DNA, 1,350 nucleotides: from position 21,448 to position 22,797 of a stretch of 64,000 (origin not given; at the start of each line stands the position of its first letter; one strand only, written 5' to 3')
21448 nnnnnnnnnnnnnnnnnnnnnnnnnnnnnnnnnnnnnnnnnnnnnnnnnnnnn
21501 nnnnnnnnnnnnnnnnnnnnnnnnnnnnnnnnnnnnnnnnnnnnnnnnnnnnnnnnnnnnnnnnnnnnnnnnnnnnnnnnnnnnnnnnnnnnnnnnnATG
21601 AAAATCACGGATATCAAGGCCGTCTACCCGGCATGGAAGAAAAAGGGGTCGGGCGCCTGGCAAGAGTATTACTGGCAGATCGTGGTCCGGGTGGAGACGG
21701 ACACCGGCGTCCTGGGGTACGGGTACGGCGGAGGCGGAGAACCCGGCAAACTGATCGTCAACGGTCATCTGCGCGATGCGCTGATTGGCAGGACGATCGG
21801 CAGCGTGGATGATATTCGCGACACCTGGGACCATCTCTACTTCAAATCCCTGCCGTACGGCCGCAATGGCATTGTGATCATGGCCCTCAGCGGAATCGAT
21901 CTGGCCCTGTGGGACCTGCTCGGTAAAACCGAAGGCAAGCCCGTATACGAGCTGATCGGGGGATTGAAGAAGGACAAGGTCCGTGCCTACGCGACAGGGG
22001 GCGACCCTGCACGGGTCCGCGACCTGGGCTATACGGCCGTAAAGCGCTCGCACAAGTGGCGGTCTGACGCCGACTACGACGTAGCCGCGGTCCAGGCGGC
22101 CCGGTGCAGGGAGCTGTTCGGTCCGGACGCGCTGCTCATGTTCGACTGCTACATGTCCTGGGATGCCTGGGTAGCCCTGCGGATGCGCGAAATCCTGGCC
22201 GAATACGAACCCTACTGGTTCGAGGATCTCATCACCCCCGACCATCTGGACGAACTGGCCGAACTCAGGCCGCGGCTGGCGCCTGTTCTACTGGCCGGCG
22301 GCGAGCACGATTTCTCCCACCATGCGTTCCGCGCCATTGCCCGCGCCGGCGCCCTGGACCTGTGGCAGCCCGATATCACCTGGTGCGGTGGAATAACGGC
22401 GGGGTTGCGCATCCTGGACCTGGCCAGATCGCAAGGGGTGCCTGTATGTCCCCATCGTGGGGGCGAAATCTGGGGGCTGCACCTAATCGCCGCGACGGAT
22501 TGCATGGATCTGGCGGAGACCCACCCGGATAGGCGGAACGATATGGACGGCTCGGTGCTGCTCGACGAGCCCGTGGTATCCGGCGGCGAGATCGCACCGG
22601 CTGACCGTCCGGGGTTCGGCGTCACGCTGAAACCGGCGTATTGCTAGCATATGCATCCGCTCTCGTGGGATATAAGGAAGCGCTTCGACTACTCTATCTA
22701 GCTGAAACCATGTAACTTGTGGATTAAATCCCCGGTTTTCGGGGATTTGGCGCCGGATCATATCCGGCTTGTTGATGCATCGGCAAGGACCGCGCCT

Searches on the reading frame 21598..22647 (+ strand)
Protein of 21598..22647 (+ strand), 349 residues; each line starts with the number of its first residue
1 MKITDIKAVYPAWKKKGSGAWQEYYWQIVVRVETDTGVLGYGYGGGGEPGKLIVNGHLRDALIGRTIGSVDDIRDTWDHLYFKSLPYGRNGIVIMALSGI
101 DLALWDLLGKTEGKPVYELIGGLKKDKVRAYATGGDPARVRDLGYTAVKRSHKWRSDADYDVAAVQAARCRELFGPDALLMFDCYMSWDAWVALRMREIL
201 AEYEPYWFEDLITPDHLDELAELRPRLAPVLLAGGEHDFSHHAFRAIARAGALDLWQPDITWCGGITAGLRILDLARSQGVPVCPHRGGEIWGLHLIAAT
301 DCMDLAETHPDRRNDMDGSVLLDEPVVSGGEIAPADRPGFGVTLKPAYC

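Call 16: search_protein_families(library=pfam, proteins=[window:21598-22647:+], max_evalue=0.001)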
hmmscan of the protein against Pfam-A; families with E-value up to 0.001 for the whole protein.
window:21598-22647:+ (349 aa): 2 families
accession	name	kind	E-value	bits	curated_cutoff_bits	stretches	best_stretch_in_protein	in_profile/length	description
PF13378.12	MR_MLE_C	-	4e-46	157.9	29.4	1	140-346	10-217/219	Enolase C-terminal domain-like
PF02746.21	MR_MLE_N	-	1.5e-13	51.4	22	1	28-121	29-117/117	Mandelate racemase / muconate lactonizing enzyme, N-terminal domain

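Call 88: search_solved_structures(query=window:21598-22647:+, max_evalue=1e-10)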
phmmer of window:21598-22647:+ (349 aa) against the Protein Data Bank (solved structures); distinct sequences matched with E-value up to 1e-10: 113 (the best 60 are shown).
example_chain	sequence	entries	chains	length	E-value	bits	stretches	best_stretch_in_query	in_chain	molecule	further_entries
2oz3_A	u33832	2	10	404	2.1e-60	207.9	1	10-346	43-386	Mandelate racemase/muconate lactonizing enzyme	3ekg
3fxg_A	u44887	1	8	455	7.7e-54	186.3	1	15-347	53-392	Rhamnonate dehydratase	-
2p0i_A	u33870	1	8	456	7.8e-54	186.3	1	15-347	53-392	L-rhamnonate dehydratase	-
3d46_A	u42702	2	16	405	5.8e-53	183.4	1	27-345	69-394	Putative galactonate dehydratase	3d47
2gsh_A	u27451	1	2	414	6.2e-53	183.3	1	27-345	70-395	L-RHAMNONATE DEHYDRATASE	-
2p3z_A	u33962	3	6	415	6.3e-53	183.3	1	27-345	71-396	L-rhamnonate dehydratase | Putative galactonate dehydratase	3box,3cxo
2i5q_A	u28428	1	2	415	1.4e-52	182.2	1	27-345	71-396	L-rhamnonate dehydratase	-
3ssz_A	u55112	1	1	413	4.1e-39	137.8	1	22-342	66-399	Mandelate racemase/muconate lactonizing enzyme, N-terminal domain protein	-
3stp_A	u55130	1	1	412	3.7e-38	134.7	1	13-344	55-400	Galactonate dehydratase, putative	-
3bjs_A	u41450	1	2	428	9.3e-35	123.5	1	27-344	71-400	Mandelate racemase/muconate lactonizing enzyme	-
3sqs_A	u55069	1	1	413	1e-34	123.4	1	23-348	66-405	mandelate racemase/muconate lactonizing protein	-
3sjn_A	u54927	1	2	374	2.5e-33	118.8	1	2-344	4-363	Mandelate racemase/muconate lactonizing protein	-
5xd7_A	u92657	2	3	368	1.8e-32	116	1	31-302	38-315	3,6-anhydro-alpha-L-galactonate cycloisomerase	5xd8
4ggb_A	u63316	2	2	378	4.4e-32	114.7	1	27-317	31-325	Putative uncharacterized protein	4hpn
5xd9_A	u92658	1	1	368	1.3e-31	113.2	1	31-302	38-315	3,6-anhydro-alpha-L-galactonate cycloisomerase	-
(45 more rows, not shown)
